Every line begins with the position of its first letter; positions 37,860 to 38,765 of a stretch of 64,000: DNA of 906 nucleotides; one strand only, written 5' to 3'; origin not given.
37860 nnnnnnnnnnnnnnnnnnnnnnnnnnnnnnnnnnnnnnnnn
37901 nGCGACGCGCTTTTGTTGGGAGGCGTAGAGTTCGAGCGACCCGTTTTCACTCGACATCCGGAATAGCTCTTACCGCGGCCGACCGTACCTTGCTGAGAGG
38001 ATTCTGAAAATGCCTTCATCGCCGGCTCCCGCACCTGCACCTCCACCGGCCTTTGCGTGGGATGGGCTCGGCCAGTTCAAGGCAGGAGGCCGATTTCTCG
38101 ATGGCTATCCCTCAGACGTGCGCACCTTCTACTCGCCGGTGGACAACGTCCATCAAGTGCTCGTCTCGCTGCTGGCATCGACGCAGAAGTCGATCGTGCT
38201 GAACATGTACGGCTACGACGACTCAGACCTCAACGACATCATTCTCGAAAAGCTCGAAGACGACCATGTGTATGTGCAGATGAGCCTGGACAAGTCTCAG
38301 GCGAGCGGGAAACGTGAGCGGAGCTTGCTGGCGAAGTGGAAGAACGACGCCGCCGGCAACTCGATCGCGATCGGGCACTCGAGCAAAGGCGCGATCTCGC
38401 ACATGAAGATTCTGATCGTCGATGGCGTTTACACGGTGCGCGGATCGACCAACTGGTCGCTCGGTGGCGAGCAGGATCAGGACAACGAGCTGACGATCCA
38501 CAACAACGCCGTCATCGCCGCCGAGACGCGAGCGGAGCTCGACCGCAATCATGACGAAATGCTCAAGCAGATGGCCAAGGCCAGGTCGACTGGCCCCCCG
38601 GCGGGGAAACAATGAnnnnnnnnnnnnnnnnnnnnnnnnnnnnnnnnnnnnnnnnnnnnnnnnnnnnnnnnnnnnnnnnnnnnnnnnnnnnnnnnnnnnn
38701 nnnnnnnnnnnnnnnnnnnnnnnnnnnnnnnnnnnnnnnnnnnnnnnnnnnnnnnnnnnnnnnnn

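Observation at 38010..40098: Lower-GC PLD-like (single HKD) gene translationally coupled to a frameshifted phospholipase-C/phosphoesterase gene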

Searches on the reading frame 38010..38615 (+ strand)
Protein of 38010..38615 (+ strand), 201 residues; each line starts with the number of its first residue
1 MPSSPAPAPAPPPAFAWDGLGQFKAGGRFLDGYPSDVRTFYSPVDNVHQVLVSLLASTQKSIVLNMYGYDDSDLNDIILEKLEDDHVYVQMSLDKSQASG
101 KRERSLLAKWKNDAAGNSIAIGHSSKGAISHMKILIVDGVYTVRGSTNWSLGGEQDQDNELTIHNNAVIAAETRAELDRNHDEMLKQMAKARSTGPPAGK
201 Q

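Call 4: search_protein_families(library=pfam, proteins=[window:38010-38615:+], max_evalue=0.01)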
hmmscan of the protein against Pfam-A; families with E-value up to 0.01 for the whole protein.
window:38010-38615:+ (201 aa): 1 family
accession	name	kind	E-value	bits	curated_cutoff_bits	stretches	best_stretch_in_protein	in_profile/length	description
PF13091.12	PLDc_2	-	2.5e-09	37.5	27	1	51-179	1-130/132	PLD-like domain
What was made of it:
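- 38010..38615 (+): Single-HKD PLD-superfamily (Nuc-like) gene, 201 aa, apparently intact. PF13091 at E=2.5e-9 (call 4).
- Checked: PLD: 38010-38615 (+), 201 aa. It matches PF13091 PLDc_2 at E=2.5e-9, above the gathering score (call 4).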

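Call 5: search_protein_families(library=ncbifam, proteins=[window:38010-38615:+], max_evalue=0.01)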
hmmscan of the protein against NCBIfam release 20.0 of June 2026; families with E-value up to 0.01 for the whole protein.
window:38010-38615:+ (201 aa): 3 families
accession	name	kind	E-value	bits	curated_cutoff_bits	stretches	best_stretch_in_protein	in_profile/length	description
NF010492.0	PRK13912.1-3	equivalog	1.5e-07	31.2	297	1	48-173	36-164/178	nuclease NucT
NF038319.1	DISARM_DrmC_I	equivalog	4.1e-05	23.2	133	1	43-150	91-204/236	DISARM system phospholipase D-like protein DrmC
NF010490.0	PRK13912.1-1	equivalog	0.00021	21.4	211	1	44-151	28-126/159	nuclease NucT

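Call 6: search_protein_families(library=padloc, proteins=[window:38010-38615:+], max_evalue=0.01)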
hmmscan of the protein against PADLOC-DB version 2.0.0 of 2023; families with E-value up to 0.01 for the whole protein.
window:38010-38615:+ (201 aa): 4 families
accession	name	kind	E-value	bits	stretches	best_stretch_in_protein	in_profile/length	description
PDLC02614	DrmC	-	9.3e-09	33.3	1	44-155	19-126/153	DrmC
PDLC02616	DrmC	-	2.3e-05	22.1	1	47-156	82-191/224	DrmC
PDLC02609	DrmC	-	0.00022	19.3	1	51-186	101-238/241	DrmC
PDLC02901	DpdK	-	0.00065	17.4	1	105-182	100-170/173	DpdK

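Call 12: find_homologous_proteins(query=window:38010-38612:+, max_evalue=0.001)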
Query window:38010-38612:+ (201 aa): 2061 proteins with E <= 0.001 among 2297 candidates; the best 120 are listed.
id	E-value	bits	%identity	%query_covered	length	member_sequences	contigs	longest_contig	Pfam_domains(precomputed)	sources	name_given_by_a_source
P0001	8.0e-129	445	100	100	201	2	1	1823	PF13091.13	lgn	-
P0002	7.1e-104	364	84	93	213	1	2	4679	PF13091.13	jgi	jgi:phosphatidylserine/phosphatidylglycerophosphate/cardiolipin synthase-like enzyme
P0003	2.0e-102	359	83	96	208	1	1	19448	PF13091.13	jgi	jgi:phosphatidylserine/phosphatidylglycerophosphate/cardiolipin synthase-like enzyme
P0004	4.9e-102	358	81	98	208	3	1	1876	PF13091.13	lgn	-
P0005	3.7e-101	355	83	97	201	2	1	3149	PF13091.13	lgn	-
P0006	5.6e-100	351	81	97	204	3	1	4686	PF13091.13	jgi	jgi:phosphatidylserine/phosphatidylglycerophosphate/cardiolipin synthase-like enzyme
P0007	9.9e-100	350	80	93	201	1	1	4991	PF13091.13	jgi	jgi:phosphatidylserine/phosphatidylglycerophosphate/cardiolipin synthase-like enzyme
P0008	3.3e-99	348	82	96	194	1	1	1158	PF13091.13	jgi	-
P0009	6.9e-99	347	80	90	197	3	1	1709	PF13091.13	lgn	-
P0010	6.5e-98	344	80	96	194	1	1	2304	PF13091.13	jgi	jgi:phosphatidylserine/phosphatidylglycerophosphate/cardiolipin synthase-like enzyme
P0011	6.6e-98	344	81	96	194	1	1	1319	PF13091.13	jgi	jgi:phosphatidylserine/phosphatidylglycerophosphate/cardiolipin synthase-like enzyme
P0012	7.7e-98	344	81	97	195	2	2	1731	PF13091.13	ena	-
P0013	8.7e-98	344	81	95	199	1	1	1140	PF13091.13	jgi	jgi:phosphatidylserine/phosphatidylglycerophosphate/cardiolipin synthase-like enzyme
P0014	1.5e-97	343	81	92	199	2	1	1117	PF13091.13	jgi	jgi:phosphatidylserine/phosphatidylglycerophosphate/cardiolipin synthase-like enzyme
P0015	2.0e-97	342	83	90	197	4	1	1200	PF13091.13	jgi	jgi:phosphatidylserine/phosphatidylglycerophosphate/cardiolipin synthase-like enzyme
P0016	2.6e-97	342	81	97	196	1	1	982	PF13091.13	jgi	jgi:phosphatidylserine/phosphatidylglycerophosphate/cardiolipin synthase-like enzyme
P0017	3.7e-97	342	80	89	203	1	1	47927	PF13091.13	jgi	jgi:phosphatidylserine/phosphatidylglycerophosphate/cardiolipin synthase-like enzyme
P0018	5.8e-97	341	80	96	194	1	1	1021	PF13091.13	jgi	jgi:phosphatidylserine/phosphatidylglycerophosphate/cardiolipin synthase-like enzyme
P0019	5.8e-97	341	84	90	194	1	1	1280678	PF13091.13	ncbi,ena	-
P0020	1.1e-96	340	81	90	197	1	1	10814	PF13091.13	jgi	jgi:phosphatidylserine/phosphatidylglycerophosphate/cardiolipin synthase-like enzyme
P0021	1.3e-96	340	79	97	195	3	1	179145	PF13091.13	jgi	jgi:phosphatidylserine/phosphatidylglycerophosphate/cardiolipin synthase-like enzyme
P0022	1.4e-96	340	81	89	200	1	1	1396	PF13091.13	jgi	jgi:phosphatidylserine/phosphatidylglycerophosphate/cardiolipin synthase-like enzyme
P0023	1.5e-96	340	79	97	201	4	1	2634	PF13091.13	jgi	jgi:phosphatidylserine/phosphatidylglycerophosphate/cardiolipin synthase-like enzyme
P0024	1.5e-96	340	78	94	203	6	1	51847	PF13091.13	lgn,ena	-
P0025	1.6e-96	340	78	97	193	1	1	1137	PF13091.13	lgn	-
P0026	6.4e-96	338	83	93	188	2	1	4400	PF13091.13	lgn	-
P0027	1.3e-95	337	78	97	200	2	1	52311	PF13091.13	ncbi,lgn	ncbi:MAG: phospholipase D-like domain-containing protein [Solirubrobacteraceae bacterium]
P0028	1.8e-95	336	78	92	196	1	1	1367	PF13091.13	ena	-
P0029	2.0e-95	336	80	95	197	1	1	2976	PF13091.13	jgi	jgi:phosphatidylserine/phosphatidylglycerophosphate/cardiolipin synthase-like enzyme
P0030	2.2e-95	336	78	91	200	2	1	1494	PF13091.13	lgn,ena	-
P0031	2.4e-95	336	79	97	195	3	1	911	PF13091.13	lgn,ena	-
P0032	3.0e-95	335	78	96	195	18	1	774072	PF13091.13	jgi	jgi:phosphatidylserine/phosphatidylglycerophosphate/cardiolipin synthase-like enzyme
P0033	5.0e-95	335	79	89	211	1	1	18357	PF13091.13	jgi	jgi:phosphatidylserine/phosphatidylglycerophosphate/cardiolipin synthase-like enzyme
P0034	6.8e-95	334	79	94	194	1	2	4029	PF13091.13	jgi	jgi:phosphatidylserine/phosphatidylglycerophosphate/cardiolipin synthase-like enzyme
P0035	6.8e-95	334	79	96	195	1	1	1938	PF13091.13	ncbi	-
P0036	8.8e-95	334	78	95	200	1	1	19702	PF13091.13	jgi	jgi:phosphatidylserine/phosphatidylglycerophosphate/cardiolipin synthase-like enzyme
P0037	1.4e-94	333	81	94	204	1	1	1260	PF13091.13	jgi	jgi:phosphatidylserine/phosphatidylglycerophosphate/cardiolipin synthase-like enzyme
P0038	1.4e-94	333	80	95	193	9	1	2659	PF13091.13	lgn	-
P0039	2.3e-94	333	77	96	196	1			PF13091.13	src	-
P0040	2.5e-94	332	79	95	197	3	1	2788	PF13091.13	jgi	jgi:phosphatidylserine/phosphatidylglycerophosphate/cardiolipin synthase-like enzyme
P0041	2.6e-94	332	77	96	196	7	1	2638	PF13091.13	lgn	-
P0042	3.1e-94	332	77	98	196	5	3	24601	PF13091.13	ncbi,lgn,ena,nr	ncbi:MAG: hypothetical protein JO286_18075 [Solirubrobacterales bacterium]|nr:hypothetical protein [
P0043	4.0e-94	332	81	87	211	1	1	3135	PF13091.13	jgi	jgi:phosphatidylserine/phosphatidylglycerophosphate/cardiolipin synthase-like enzyme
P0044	4.2e-94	332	78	92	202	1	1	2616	PF13091.13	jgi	jgi:PLD-like domain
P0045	7.2e-94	331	76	96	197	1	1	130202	PF13091.13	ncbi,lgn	-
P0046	7.7e-94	331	79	95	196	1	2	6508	PF13091.13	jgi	jgi:phosphatidylserine/phosphatidylglycerophosphate/cardiolipin synthase-like enzyme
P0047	8.0e-94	331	75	97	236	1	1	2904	PF13091.13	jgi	jgi:phosphatidylserine/phosphatidylglycerophosphate/cardiolipin synthase-like enzyme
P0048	8.0e-94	331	75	93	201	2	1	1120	PF13091.13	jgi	jgi:phosphatidylserine/phosphatidylglycerophosphate/cardiolipin synthase-like enzyme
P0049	8.1e-94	331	76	94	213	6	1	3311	PF13091.13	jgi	jgi:PLD-like domain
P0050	8.2e-94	331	77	98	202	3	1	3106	PF13091.13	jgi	jgi:phosphatidylserine/phosphatidylglycerophosphate/cardiolipin synthase-like enzyme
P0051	2.2e-93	329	77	97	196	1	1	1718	PF13091.13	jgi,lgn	-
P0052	3.4e-93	329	81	90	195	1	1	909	PF13091.13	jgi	jgi:phosphatidylserine/phosphatidylglycerophosphate/cardiolipin synthase-like enzyme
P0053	3.8e-93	329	80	87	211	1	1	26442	PF13091.13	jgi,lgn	jgi:phosphatidylserine/phosphatidylglycerophosphate/cardiolipin synthase-like enzyme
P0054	4.0e-93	328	77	94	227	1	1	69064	PF13091.13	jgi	jgi:phosphatidylserine/phosphatidylglycerophosphate/cardiolipin synthase-like enzyme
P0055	4.6e-93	328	77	94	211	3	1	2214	PF13091.13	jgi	jgi:phosphatidylserine/phosphatidylglycerophosphate/cardiolipin synthase-like enzyme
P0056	4.9e-93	328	76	97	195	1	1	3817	PF13091.13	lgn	-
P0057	5.9e-93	328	77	97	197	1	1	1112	PF13091.13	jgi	jgi:phosphatidylserine/phosphatidylglycerophosphate/cardiolipin synthase-like enzyme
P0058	5.9e-93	328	78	87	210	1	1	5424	PF13091.13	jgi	jgi:phosphatidylserine/phosphatidylglycerophosphate/cardiolipin synthase-like enzyme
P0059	6.9e-93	328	76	89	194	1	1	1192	PF13091.13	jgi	-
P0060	8.6e-93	327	80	91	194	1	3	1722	PF13091.13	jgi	jgi:phosphatidylserine/phosphatidylglycerophosphate/cardiolipin synthase-like enzyme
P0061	8.7e-93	327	77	94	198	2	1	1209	PF13091.13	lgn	-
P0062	9.1e-93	327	76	95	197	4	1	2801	PF13091.13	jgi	jgi:phosphatidylserine/phosphatidylglycerophosphate/cardiolipin synthase-like enzyme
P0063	1.0e-92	327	76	97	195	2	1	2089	PF13091.13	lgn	-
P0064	1.8e-92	326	78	90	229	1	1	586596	PF13091.13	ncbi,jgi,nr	ncbi:MAG TPA: phospholipase D-like domain-containing protein [Solirubrobacteraceae bacterium]|jgi:ph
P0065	1.9e-92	326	79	92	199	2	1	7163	PF13091.13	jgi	jgi:phosphatidylserine/phosphatidylglycerophosphate/cardiolipin synthase-like enzyme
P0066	2.2e-92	326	78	93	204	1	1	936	PF13091.13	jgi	jgi:phosphatidylserine/phosphatidylglycerophosphate/cardiolipin synthase-like enzyme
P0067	2.4e-92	326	75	97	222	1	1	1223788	PF13091.13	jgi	jgi:phosphatidylserine/phosphatidylglycerophosphate/cardiolipin synthase-like enzyme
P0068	2.5e-92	326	79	87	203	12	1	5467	PF13091.13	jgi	jgi:phosphatidylserine/phosphatidylglycerophosphate/cardiolipin synthase-like enzyme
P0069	2.5e-92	326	77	96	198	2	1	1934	PF13091.13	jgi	jgi:phosphatidylserine/phosphatidylglycerophosphate/cardiolipin synthase-like enzyme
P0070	3.0e-92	326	79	87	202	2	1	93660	PF13091.13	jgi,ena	jgi:hypothetical protein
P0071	4.7e-92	325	79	92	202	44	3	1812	PF13091.13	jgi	jgi:hypothetical protein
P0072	6.2e-92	325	74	100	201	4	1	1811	PF13091.13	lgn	-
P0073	7.8e-92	324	76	97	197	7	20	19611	PF13091.13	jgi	jgi:phosphatidylserine/phosphatidylglycerophosphate/cardiolipin synthase-like enzyme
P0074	8.1e-92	324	77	92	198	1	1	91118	PF13091.13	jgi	jgi:phosphatidylserine/phosphatidylglycerophosphate/cardiolipin synthase-like enzyme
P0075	8.4e-92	324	76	95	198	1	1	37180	PF13091.13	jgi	jgi:hypothetical protein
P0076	9.0e-92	324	76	91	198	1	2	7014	PF13091.13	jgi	jgi:phosphatidylserine/phosphatidylglycerophosphate/cardiolipin synthase-like enzyme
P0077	9.6e-92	324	78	95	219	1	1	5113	PF13091.13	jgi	jgi:phosphatidylserine/phosphatidylglycerophosphate/cardiolipin synthase-like enzyme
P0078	1.1e-91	324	76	94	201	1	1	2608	PF13091.13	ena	-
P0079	1.6e-91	323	77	96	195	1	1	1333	PF13091.13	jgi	jgi:phosphatidylserine/phosphatidylglycerophosphate/cardiolipin synthase-like enzyme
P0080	1.8e-91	323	80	89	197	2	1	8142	PF13091.13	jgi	jgi:phosphatidylserine/phosphatidylglycerophosphate/cardiolipin synthase-like enzyme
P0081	2.6e-91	323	77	93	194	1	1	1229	PF13091.13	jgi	jgi:phosphatidylserine/phosphatidylglycerophosphate/cardiolipin synthase-like enzyme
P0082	3.5e-91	322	77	94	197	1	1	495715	PF13091.13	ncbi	-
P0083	4.7e-91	322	78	96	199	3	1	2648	PF13091.13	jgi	jgi:phosphatidylserine/phosphatidylglycerophosphate/cardiolipin synthase-like enzyme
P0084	5.0e-91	322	76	96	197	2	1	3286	PF13091.13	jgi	jgi:phosphatidylserine/phosphatidylglycerophosphate/cardiolipin synthase-like enzyme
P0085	5.4e-91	322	75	95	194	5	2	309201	PF13091.13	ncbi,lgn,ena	-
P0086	6.3e-91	321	78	90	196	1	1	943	PF13091.13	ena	-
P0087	7.2e-91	321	79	93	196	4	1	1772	PF13091.13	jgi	jgi:phosphatidylserine/phosphatidylglycerophosphate/cardiolipin synthase-like enzyme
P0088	7.9e-91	321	75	95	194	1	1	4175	PF13091.13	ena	-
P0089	9.8e-91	321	80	89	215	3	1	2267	PF13091.13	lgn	-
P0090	1.2e-90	320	78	91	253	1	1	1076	PF13091.13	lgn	-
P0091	3.0e-90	319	76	96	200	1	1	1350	PF13091.13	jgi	jgi:phosphatidylserine/phosphatidylglycerophosphate/cardiolipin synthase-like enzyme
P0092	3.0e-90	319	76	96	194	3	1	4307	PF13091.13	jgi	jgi:phosphatidylserine/phosphatidylglycerophosphate/cardiolipin synthase-like enzyme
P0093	3.1e-90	319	79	92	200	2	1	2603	PF13091.13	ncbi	-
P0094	4.0e-90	319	78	90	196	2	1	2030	PF13091.13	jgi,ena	-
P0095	4.8e-90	318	76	95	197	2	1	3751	PF13091.13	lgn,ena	-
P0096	5.0e-90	318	77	91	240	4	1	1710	PF13091.13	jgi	jgi:phosphatidylserine/phosphatidylglycerophosphate/cardiolipin synthase-like enzyme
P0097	6.3e-90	318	75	96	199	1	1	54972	PF13091.13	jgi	jgi:phosphatidylserine/phosphatidylglycerophosphate/cardiolipin synthase-like enzyme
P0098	6.5e-90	318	75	95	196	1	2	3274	PF13091.13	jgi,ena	-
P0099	7.8e-90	318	77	93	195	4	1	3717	PF13091.13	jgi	jgi:phosphatidylserine/phosphatidylglycerophosphate/cardiolipin synthase-like enzyme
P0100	1.8e-89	317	77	92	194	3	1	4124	PF13091.13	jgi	jgi:phosphatidylserine/phosphatidylglycerophosphate/cardiolipin synthase-like enzyme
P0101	3.7e-89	316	73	98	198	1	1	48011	PF13091.13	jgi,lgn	jgi:hypothetical protein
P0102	3.9e-89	315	75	92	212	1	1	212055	PF13091.13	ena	-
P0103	1.5e-88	314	73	96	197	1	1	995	PF13091.13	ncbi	-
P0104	1.8e-88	313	74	95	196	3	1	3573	PF13091.13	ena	-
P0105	2.2e-88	313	73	97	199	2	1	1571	PF13091.13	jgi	jgi:phosphatidylserine/phosphatidylglycerophosphate/cardiolipin synthase-like enzyme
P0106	3.6e-88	312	76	95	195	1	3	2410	PF13091.13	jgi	jgi:phosphatidylserine/phosphatidylglycerophosphate/cardiolipin synthase-like enzyme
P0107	5.0e-88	312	78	92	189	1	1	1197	PF13091.13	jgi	jgi:phosphatidylserine/phosphatidylglycerophosphate/cardiolipin synthase-like enzyme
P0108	2.0e-87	310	73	93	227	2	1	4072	PF13091.13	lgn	-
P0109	4.7e-87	309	76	91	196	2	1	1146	PF13091.13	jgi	jgi:hypothetical protein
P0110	1.9e-86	307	72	95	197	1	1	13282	PF13091.13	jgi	jgi:phosphatidylserine/phosphatidylglycerophosphate/cardiolipin synthase-like enzyme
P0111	2.6e-86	306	74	95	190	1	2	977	PF13091.13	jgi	jgi:phosphatidylserine/phosphatidylglycerophosphate/cardiolipin synthase-like enzyme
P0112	1.3e-84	301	71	90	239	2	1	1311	PF13091.13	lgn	-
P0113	4.3e-84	299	71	96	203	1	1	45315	PF13091.13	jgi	jgi:phosphatidylserine/phosphatidylglycerophosphate/cardiolipin synthase-like enzyme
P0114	8.0e-84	298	71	96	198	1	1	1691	PF13091.13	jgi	jgi:phosphatidylserine/phosphatidylglycerophosphate/cardiolipin synthase-like enzyme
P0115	1.1e-82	294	71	91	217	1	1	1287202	PF13091.13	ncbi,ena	-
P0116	2.6e-82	293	75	87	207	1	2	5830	PF13091.13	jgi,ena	jgi:phosphatidylserine/phosphatidylglycerophosphate/cardiolipin synthase-like enzyme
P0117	3.0e-82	293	73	90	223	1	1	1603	PF13091.13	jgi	jgi:phosphatidylserine/phosphatidylglycerophosphate/cardiolipin synthase-like enzyme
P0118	7.5e-82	292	70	92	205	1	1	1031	PF13091.13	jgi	jgi:hypothetical protein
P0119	8.6e-82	291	70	93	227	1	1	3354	PF13091.13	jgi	jgi:PLD-like domain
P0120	2.1e-81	290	71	90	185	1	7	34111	PF13091.13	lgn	-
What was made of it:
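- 38010..38615 (+): There are 2061 homologue clusters, the closest 70-84% identical (call 12).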

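Call 14: find_encoding_contigs(protein=P0001, flank=5000, max_places=4)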
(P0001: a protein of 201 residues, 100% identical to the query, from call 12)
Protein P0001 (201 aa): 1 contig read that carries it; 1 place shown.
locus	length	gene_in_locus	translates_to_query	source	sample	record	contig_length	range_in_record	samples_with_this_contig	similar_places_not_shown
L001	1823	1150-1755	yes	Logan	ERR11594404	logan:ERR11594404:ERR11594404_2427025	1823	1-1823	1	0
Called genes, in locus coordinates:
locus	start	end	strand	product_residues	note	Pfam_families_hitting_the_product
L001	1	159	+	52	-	?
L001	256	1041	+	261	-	PF02517:Rce1-like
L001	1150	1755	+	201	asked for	PF13091:PLDc_2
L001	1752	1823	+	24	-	?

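Call 15: find_encoding_contigs(protein=P0019, flank=10000, max_places=3)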
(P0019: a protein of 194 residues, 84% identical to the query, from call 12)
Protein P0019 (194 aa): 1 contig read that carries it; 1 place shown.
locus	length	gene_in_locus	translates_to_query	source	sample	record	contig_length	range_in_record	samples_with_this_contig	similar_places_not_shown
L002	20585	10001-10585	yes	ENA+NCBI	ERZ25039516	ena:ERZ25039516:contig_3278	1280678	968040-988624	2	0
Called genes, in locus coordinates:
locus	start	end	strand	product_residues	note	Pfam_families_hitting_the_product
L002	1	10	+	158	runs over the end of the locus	PF18598:TetR_C_36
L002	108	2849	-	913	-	PF20091:Abhydrolase_10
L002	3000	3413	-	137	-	PF07883:Cupin_2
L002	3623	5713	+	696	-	PF09286:Pro-kuma_activ, PF00082:Peptidase_S8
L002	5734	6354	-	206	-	PF01243:PNPOx_N, PF12766:Pyridox_oxase_2 (weak), PF10590:PNP_phzG_C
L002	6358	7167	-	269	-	PF07690:MFS_1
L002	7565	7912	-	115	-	-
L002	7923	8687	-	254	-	PF01061:ABC2_membrane, PF12698:ABC2_membrane_3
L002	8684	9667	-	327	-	PF00005:ABC_tran, PF13604:AAA_30 (faint), PF13304:AAA_21 (faint), PF13732:DrrA1-3_C (faint)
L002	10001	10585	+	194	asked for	PF13091:PLDc_2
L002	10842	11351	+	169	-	-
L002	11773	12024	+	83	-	-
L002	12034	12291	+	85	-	PF13560:HTH_31, PF12844:HTH_19, PF01381:HTH_3, PF13443:HTH_26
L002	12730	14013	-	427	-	PF00589:Phage_integrase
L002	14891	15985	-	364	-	-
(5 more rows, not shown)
